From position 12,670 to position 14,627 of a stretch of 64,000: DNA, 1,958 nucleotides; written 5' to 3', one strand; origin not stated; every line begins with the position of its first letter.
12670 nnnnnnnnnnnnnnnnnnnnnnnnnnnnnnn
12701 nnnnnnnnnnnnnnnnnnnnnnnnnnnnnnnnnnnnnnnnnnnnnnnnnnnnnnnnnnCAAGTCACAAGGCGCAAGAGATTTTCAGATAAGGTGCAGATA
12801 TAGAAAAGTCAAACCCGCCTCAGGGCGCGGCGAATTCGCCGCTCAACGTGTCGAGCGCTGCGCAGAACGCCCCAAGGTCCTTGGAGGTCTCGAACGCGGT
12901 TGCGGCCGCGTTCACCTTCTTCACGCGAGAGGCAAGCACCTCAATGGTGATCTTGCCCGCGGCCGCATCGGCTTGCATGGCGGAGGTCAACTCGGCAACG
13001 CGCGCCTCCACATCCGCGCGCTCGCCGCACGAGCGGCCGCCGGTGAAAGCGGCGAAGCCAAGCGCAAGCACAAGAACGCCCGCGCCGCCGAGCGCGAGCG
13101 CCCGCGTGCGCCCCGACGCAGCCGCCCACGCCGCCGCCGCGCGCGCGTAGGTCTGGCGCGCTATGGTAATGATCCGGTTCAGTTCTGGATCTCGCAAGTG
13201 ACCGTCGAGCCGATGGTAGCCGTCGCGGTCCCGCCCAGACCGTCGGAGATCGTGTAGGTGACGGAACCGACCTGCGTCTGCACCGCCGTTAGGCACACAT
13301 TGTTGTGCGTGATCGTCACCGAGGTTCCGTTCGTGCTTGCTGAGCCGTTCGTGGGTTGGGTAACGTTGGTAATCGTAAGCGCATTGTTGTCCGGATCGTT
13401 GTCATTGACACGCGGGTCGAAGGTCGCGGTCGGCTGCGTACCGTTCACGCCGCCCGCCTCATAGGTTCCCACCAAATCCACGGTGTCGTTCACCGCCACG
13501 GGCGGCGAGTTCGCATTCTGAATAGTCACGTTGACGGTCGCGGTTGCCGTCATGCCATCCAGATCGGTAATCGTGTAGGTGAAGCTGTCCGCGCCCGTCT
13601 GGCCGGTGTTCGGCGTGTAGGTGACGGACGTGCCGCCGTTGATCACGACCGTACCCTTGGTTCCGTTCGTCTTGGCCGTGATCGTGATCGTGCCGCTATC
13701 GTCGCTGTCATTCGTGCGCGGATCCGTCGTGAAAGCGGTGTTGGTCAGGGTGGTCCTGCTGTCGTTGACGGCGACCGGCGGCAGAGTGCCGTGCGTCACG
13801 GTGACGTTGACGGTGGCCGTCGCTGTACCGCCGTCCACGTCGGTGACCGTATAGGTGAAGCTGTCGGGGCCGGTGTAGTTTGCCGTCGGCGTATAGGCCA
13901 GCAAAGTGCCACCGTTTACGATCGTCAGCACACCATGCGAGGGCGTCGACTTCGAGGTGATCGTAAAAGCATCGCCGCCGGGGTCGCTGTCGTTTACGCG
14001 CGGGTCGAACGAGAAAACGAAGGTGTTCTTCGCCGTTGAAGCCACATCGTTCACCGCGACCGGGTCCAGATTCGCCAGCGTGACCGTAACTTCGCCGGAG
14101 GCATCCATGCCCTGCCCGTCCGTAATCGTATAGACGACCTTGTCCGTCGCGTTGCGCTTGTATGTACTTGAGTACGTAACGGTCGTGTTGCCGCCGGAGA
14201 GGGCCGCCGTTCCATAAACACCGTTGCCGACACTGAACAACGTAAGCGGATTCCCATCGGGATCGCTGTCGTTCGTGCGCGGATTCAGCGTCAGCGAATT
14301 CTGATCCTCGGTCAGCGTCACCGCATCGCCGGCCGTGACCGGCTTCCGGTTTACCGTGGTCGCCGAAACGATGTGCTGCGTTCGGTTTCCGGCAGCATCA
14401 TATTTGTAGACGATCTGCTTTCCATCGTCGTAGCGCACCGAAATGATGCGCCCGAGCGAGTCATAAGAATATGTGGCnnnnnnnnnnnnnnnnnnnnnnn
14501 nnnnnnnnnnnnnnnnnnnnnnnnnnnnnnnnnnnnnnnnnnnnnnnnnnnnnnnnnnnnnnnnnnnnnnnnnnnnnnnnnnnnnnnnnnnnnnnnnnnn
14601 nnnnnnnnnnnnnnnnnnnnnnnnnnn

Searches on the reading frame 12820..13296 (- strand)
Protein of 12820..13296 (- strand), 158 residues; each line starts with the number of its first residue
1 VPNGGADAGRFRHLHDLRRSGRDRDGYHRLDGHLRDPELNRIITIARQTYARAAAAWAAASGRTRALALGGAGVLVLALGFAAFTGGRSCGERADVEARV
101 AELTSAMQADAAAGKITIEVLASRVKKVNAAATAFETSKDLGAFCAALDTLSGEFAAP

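Call 15: search_protein_families(library=pfam, proteins=[window:12820-13296:-], max_evalue=0.01)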
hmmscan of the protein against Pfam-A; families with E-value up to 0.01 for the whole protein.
window:12820-13296:- (158 aa): 0 families

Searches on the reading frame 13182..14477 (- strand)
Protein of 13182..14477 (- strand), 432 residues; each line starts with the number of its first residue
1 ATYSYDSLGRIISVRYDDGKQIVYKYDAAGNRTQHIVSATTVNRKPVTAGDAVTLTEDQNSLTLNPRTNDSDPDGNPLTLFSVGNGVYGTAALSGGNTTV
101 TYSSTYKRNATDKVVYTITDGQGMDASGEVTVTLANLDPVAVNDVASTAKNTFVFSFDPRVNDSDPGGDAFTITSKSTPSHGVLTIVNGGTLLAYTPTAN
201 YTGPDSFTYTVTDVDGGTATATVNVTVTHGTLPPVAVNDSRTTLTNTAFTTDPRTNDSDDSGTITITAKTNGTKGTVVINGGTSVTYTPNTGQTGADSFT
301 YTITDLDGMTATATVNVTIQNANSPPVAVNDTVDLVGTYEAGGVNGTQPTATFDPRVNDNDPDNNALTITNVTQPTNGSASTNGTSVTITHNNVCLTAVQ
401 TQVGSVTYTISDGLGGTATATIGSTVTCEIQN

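Call 73: search_protein_families(library=pfam, alignment_id=A3, max_evalue=0.001)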
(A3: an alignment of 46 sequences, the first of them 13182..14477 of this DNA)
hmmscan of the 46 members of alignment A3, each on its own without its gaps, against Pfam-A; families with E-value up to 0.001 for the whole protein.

A. member 1, window:13182-14477:- (432 aa): 5 families
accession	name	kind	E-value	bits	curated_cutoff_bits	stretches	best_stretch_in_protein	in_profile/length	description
PF17963.7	Big_9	-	4.1e-64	213.9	23.6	4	138-226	3-89/89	Bacterial Ig domain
PF17803.7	Cadherin_4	-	6.1e-37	126.4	25.1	4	129-191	4-68/71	Bacterial cadherin-like domain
PF17892.7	Cadherin_5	-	2.5e-34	117.5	26.5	4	136-228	2-98/98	Cadherin-like domain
PF05593.20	RHS_repeat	-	7e-07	29.9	22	1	5-36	1-32/38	RHS Repeat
PF20242.3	Emfourin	-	0.00056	20.7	27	0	198-234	48-81/91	Emfourin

B. families by the number of members that match (of 46 scanned): 21 families
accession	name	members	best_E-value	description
PF05593.20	RHS_repeat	43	8.4e-12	RHS Repeat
PF17963.7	Big_9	33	7.1e-104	Bacterial Ig domain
PF17892.7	Cadherin_5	33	1.8e-66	Cadherin-like domain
PF17803.7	Cadherin_4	30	6.4e-63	Bacterial cadherin-like domain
PF16184.11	Cadherin_3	5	1.4e-05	Cadherin-like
PF00041.27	fn3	4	9.8e-20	Fibronectin type III domain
PF03160.20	Calx-beta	3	1.4e-120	Calx-beta domain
PF22352.2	K319L-like_PKD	3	5.4e-06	K319L-like, PKD domain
PF25788.1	Ig_Rha78A_N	2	2e-07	Rha78A-like, N-terminal immunoglobulin domain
PF24528.1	Ig_ADGRF3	2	1e-06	Adhesion G-protein coupled receptor F3-like, Ig-like domain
PF19077.6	Big_13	2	2.9e-05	Bacterial Ig-like domain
PF18370.7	RGI_lyase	1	9.2e-12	Rhamnogalacturonan I lyases beta-sheet domain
PF08329.16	ChitinaseA_N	1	6.7e-10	Chitinase A, N-terminal domain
PF21722.4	Gly_rich_2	1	4.8e-07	Glycine-rich domain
PF12019.13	GspH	1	6.5e-07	Type II transport protein GspH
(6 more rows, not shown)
